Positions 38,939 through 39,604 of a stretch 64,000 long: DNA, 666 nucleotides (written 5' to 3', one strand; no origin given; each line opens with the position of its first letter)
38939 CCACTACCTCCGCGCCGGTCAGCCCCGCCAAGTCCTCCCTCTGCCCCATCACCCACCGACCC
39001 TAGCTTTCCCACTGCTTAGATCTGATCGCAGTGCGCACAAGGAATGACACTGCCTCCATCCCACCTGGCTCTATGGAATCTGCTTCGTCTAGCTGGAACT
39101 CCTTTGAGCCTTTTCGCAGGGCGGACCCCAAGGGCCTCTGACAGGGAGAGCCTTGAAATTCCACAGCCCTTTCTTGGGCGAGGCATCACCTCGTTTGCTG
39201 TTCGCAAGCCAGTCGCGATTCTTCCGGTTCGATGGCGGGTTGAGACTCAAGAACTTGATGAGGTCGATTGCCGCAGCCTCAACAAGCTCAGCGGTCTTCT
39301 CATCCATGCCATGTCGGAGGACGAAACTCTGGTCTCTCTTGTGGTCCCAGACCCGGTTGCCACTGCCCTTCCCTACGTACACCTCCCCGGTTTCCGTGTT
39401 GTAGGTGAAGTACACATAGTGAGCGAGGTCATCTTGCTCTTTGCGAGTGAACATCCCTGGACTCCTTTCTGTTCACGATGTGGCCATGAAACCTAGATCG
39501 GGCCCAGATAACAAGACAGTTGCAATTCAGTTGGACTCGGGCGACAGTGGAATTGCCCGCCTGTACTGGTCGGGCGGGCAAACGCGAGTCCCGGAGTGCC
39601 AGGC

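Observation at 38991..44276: Compositionally foreign island inserted between housekeeping genes, with purely conflict-type cargo and no integrase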

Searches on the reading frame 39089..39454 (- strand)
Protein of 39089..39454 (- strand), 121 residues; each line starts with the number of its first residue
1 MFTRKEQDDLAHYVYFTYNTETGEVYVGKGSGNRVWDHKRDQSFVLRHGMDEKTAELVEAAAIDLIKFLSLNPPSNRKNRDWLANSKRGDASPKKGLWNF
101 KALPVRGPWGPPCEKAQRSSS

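Call 5: search_protein_families(library=pfam, proteins=[window:39089-39454:-], max_evalue=0.01)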
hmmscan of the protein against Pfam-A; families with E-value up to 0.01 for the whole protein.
window:39089-39454:- (121 aa): 1 family
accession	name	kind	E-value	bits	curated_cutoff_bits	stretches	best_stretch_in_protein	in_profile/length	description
PF22945.2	LEM-3_GIY-YIG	-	0.0077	16.7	27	0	25-38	28-41/151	LEM-3-like GIY-YIG domain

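Call 6: search_protein_families(library=padloc, proteins=[window:39089-39454:-], max_evalue=0.01)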
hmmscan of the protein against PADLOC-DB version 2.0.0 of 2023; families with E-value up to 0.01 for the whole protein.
window:39089-39454:- (121 aa): 1 family
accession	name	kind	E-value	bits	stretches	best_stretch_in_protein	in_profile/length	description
PDLC04031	PD-T4-3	-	2.2e-08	32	1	6-42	10-47/256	-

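Call 7: search_protein_families(library=ncbifam, proteins=[window:39089-39454:-], max_evalue=0.01)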
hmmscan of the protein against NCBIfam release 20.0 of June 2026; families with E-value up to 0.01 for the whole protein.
window:39089-39454:- (121 aa): 0 families

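Call 42: find_homologous_proteins(query=window:39089-39454:-, max_evalue=0.001)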
Query window:39089-39454:- (121 aa): 3 proteins with E <= 0.001 among 8 candidates.
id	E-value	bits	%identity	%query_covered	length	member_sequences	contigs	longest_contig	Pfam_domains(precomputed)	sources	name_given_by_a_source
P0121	1.4e-78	279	100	100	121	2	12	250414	-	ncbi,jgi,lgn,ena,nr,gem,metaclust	ncbi:MAG: hypothetical protein KTV68_06455 [Acidimicrobiia bacterium]|nr:hypothetical protein [Acidi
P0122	3.1e-65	236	83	100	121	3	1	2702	-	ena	-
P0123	1.1e-50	189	69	98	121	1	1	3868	-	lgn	-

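Call 46: find_encoding_contigs(protein=P0123, flank=4000, max_places=2)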
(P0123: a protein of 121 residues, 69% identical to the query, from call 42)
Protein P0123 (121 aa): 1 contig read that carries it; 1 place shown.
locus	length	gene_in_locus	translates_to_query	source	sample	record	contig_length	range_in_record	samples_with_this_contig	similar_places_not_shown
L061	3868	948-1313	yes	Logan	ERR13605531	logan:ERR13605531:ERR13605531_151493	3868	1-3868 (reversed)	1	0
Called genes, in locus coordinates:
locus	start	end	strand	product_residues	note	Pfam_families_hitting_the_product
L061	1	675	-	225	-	?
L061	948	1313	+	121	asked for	-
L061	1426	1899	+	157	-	PF06172:Cupin_5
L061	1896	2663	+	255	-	PF00106:adh_short, PF08659:KR, PF13561:adh_short_C2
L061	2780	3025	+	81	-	PF02604:PhdYeFM_antitox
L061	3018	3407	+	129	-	PF01850:PIN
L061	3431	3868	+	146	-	?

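Call 75: search_solved_structures(query=window:39089-39454:-, max_evalue=1)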
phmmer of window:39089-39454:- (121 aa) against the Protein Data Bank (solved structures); distinct sequences matched with E-value up to 1: 4.
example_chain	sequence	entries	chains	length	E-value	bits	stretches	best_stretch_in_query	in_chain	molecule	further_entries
9u75_A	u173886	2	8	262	8.3e-05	25.9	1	9-42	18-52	GIY-YIG domain-containing protein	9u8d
9u7u_A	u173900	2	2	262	0.0002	24.7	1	9-43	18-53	GIY-YIG domain-containing protein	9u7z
7qih_A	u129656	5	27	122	0.26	14.6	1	38-109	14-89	Chaperone protein YscY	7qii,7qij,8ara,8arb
2kep_A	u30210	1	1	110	0.26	14.6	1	60-114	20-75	General secretion pathway protein G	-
